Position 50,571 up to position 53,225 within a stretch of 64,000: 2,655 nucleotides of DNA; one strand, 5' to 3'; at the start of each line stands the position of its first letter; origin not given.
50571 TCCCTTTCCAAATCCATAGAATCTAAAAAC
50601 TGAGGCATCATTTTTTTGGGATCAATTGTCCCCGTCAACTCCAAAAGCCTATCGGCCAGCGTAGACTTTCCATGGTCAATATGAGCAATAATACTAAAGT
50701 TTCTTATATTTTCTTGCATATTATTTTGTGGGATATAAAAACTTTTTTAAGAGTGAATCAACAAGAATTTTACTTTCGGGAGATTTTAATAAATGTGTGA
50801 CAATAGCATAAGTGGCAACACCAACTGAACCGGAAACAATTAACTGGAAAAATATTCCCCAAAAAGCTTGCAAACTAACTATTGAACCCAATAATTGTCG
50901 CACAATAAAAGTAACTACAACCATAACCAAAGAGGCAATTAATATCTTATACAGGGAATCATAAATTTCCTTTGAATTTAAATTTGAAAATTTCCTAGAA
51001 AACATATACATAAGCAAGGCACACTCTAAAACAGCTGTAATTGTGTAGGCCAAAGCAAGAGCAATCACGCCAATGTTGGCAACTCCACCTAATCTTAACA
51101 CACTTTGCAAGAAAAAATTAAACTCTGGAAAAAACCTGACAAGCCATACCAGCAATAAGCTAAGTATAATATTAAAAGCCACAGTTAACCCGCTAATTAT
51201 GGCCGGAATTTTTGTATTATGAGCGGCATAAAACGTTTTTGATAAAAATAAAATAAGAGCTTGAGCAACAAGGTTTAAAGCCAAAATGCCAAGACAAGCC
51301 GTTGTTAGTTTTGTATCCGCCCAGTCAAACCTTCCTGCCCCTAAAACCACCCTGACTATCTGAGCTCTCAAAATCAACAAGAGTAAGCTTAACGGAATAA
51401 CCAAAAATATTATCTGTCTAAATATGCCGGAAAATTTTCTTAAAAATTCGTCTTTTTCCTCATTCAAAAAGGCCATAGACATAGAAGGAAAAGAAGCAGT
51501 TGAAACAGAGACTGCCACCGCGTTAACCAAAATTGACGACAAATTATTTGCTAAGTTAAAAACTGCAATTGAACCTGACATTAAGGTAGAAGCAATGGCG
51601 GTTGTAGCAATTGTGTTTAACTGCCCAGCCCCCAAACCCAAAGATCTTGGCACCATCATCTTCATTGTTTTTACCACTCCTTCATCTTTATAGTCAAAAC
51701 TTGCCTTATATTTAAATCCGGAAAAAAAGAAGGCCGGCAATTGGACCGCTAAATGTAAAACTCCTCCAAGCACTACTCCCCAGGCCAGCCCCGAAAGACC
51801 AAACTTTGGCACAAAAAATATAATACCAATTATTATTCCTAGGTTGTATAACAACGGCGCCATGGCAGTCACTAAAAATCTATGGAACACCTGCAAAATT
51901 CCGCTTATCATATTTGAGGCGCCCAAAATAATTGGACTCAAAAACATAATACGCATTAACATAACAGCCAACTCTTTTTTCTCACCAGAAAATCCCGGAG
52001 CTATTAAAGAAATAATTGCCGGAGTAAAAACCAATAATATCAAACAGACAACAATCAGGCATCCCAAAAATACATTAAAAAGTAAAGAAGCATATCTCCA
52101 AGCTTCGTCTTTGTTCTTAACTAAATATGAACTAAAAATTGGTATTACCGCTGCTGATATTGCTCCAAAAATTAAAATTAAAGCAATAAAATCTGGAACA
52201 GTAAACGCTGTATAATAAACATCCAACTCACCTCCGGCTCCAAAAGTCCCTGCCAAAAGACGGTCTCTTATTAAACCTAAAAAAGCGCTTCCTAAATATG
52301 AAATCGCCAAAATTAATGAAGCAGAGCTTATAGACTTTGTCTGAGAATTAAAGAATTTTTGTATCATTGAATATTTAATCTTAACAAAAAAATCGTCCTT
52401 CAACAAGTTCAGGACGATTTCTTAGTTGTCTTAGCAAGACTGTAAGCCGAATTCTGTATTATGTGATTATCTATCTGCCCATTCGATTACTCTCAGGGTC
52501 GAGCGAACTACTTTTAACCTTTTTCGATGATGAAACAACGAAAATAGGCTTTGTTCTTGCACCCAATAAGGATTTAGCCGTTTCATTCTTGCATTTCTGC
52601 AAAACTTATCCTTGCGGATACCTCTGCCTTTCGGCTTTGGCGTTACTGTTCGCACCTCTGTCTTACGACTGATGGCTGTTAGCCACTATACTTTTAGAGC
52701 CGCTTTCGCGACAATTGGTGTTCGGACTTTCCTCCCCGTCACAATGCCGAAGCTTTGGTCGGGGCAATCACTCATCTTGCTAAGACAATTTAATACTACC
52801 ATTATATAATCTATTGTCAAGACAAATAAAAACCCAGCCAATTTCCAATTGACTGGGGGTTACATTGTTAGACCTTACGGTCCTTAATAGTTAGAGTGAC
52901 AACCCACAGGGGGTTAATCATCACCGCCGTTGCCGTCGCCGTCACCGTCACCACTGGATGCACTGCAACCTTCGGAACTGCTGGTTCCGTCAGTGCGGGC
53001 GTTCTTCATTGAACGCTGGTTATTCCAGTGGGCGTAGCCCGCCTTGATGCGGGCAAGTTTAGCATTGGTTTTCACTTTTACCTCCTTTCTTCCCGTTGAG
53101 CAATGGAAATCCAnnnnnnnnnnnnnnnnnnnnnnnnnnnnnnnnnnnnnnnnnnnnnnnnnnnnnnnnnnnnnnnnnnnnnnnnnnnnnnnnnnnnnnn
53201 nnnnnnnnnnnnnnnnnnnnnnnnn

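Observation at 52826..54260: Radical-SAM/SPASM enzyme with an adjacent 53-aa Gly/Asp/Ser-rich single-Cys peptide: candidate uncharacterised RiPP-like cassette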

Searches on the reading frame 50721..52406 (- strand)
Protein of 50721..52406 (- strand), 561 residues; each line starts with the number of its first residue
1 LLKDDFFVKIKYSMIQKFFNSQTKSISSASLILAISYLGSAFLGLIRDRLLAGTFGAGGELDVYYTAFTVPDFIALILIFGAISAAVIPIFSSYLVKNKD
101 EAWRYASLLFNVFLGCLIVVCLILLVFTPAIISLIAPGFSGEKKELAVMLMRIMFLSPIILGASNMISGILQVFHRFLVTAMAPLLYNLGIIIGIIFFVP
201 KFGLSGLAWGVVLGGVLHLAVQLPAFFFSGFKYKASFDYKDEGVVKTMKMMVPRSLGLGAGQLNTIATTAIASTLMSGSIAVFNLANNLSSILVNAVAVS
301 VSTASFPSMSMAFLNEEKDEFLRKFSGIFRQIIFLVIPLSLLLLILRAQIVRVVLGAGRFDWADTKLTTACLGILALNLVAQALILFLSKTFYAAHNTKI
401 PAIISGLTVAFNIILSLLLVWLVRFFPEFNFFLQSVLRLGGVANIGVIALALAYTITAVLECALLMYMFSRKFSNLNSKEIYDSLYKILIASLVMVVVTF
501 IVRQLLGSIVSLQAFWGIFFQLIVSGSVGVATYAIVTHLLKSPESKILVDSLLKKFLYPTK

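Call 67: search_protein_families(library=pfam, proteins=[window:50721-52406:-], max_evalue=0.00001)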
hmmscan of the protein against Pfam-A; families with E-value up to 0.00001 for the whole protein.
window:50721-52406:- (561 aa): 2 families
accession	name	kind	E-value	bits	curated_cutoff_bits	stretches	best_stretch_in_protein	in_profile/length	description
PF03023.19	MurJ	-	1.3e-76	258.5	27.4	1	52-506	2-436/451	Lipid II flippase MurJ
PF01943.22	Polysacc_synt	-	1.5e-08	34.9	28.2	1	98-312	63-273/274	Polysaccharide biosynthesis protein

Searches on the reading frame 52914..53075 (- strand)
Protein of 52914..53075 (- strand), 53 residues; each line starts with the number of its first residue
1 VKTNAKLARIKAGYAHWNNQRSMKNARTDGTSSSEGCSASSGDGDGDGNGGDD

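Call 3: search_protein_families(library=ncbifam, proteins=[window:52914-53075:-], max_evalue=1)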
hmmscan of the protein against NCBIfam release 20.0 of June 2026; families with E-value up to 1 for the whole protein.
window:52914-53075:- (53 aa): 0 families

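Call 4: search_protein_families(library=pfam, proteins=[window:52914-53075:-], max_evalue=1)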
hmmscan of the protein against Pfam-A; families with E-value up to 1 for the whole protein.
window:52914-53075:- (53 aa): 0 families

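Call 33: find_homologous_proteins(query=A2, max_evalue=10)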
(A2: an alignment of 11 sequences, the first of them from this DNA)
Query A2 (11 sequences) (53 aa, profile of the alignment): 39 proteins with E <= 10 among 437 candidates.
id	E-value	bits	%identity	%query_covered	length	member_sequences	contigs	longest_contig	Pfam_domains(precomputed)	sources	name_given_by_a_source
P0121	1.8e-18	84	49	81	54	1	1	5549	-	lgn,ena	-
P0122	3.3e-18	83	53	81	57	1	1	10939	-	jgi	jgi:hypothetical protein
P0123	3.7e-18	83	34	70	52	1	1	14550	-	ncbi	-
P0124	2.7e-17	80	51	77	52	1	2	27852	-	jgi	jgi:hypothetical protein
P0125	3.3e-17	80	34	83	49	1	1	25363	-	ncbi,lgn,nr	ncbi:MAG: hypothetical protein Q8N57_02415 [bacterium]|nr:hypothetical protein [bacterium]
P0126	1.8e-16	78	53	28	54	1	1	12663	-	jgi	-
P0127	2.7e-16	77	55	91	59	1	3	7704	-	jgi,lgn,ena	jgi:hypothetical protein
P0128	5.5e-15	73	38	85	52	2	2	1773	-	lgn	-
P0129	2.0e-14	71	35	81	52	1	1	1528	-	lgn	-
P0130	1.0e-13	69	47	36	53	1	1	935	-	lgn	-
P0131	2.8e-13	68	38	98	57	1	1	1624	-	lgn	-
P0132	8.1e-13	66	35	91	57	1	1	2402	-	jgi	jgi:hypothetical protein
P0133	8.1e-13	66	33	81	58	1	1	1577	-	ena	-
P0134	1.6e-11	62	98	100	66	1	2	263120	-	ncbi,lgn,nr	ncbi:MAG: hypothetical protein NTW11_02625 [Candidatus Staskawiczbacteria bacterium]|nr:hypothetical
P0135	1.7e-10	59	67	23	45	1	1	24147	-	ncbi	-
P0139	1.8e-9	55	70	89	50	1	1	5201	-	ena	-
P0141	3.6e-9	54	-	-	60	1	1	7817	-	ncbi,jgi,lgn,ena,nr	ncbi:hypothetical protein KKD80_01680 [Patescibacteria group bacterium]|nr:hypothetical protein [Pat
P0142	7.5e-9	53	30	74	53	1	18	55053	-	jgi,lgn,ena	-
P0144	1.1e-8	53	41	77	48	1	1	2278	-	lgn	-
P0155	9.4e-4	37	-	-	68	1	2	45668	-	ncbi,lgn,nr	ncbi:hypothetical protein HZC30_01485 [Candidatus Woesearchaeota archaeon]|nr:hypothetical protein [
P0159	5.5e+0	25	-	-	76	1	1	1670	-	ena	-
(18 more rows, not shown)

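Call 38: find_encoding_contigs(protein=P0139, flank=3000, max_places=2)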
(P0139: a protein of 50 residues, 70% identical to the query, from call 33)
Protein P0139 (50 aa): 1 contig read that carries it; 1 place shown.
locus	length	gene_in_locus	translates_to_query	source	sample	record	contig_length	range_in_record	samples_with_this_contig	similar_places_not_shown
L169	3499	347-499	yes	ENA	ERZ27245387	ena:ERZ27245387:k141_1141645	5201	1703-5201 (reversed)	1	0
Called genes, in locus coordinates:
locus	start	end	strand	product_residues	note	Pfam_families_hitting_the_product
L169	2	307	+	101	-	?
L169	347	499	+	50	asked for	-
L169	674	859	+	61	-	PF22570:LiaF-TM (weak)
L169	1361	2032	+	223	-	PF01996:F420_ligase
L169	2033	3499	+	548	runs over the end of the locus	PF03023:MurJ, PF13440:Polysacc_synt_3 (weak), PF01943:Polysacc_synt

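Call 39: find_encoding_contigs(protein=P0144, flank=3000, max_places=1)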
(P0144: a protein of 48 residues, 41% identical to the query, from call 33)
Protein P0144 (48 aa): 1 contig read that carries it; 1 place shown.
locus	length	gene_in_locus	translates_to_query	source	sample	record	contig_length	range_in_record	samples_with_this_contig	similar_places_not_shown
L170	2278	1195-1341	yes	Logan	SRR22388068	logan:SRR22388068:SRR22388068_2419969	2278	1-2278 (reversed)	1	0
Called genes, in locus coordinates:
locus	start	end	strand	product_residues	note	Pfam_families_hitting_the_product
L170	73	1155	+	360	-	PF04055:Radical_SAM, PF13186:SPASM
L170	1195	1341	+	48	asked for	-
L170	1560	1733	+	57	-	-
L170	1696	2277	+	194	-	?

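Call 40: find_encoding_contigs(protein=P0159, flank=3000, max_places=1)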
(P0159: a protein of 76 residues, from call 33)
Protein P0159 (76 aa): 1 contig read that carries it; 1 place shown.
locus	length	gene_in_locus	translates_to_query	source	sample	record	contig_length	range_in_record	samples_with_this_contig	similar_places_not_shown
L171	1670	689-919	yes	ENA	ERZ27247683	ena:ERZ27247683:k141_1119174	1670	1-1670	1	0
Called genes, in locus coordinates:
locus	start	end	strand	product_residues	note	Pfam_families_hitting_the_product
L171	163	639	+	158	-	PF12802:MarR_2 (faint)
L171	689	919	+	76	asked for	-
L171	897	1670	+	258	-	?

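Call 61: search_protein_representatives(alignment_id=A3)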
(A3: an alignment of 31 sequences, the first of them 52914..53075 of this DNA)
Query: 31 sequences, 54 profile positions. Proteins with E-value up to 0.001 (for the whole library): 25; up to 1e-10: 5; up to 1e-30: 0. The best 25 are listed.
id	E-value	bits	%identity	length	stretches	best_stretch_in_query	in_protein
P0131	1.6e-17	79.5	-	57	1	3-53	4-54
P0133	3.5e-16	75.2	-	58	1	1-54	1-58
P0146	2.0e-14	69.6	-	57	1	1-54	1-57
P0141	2.3e-12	63.0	-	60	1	4-54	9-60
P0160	8.9e-12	61.1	-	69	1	5-54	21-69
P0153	1.7e-10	57.0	-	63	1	4-54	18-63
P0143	2.1e-10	56.7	-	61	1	1-54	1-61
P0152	2.3e-10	56.6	-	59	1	4-54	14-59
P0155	2.4e-10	56.5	-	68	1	7-54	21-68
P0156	2.5e-10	56.5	-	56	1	4-54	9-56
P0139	1.3e-09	54.2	-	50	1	1-52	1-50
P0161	2.0e-09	53.6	-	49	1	6-54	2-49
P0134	3.1e-09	52.9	-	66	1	4-52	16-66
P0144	3.2e-09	52.9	-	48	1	1-52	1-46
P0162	1.3e-08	51.0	-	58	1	4-54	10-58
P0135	8.2e-05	38.8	-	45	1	1-50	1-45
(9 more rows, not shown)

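Call 68: search_protein_families(library=ncbifam, proteins=[P0121, P0125, P0141, P0155, P0139, P0135, P0142], max_evalue=10)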
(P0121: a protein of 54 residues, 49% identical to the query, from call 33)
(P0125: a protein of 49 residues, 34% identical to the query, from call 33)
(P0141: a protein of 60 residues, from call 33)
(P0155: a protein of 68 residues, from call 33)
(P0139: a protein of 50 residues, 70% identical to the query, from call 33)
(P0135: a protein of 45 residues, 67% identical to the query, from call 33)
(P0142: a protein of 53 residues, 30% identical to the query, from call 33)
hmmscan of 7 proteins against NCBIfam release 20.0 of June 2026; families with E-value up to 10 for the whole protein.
P0121 (54 aa): 0 families

P0125 (49 aa): 0 families

P0141 (60 aa): 0 families

P0155 (68 aa): 0 families

P0139 (50 aa): 0 families

P0135 (45 aa): 0 families

P0142 (53 aa): 0 families

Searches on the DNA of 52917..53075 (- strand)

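Call 71: search_rna_families(sources=[L169, L170, L161, L163], threshold=gathering)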
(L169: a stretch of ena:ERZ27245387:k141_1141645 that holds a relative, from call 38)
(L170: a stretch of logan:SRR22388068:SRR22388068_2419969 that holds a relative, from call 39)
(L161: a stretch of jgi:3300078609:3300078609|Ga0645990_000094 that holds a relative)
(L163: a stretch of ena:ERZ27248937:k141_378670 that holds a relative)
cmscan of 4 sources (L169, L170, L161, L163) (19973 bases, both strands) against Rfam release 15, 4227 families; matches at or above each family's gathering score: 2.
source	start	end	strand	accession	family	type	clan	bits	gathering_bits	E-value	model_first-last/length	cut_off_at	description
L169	912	1265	-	RF00010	RNaseP_bact_a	Gene; ribozyme;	CL00002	122.9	100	1.2e-37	1-367/367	no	Bacterial RNase P class A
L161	1599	1669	+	RF00005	tRNA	Gene; tRNA;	CL00001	55.5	29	9.7e-10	1-71/71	no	tRNA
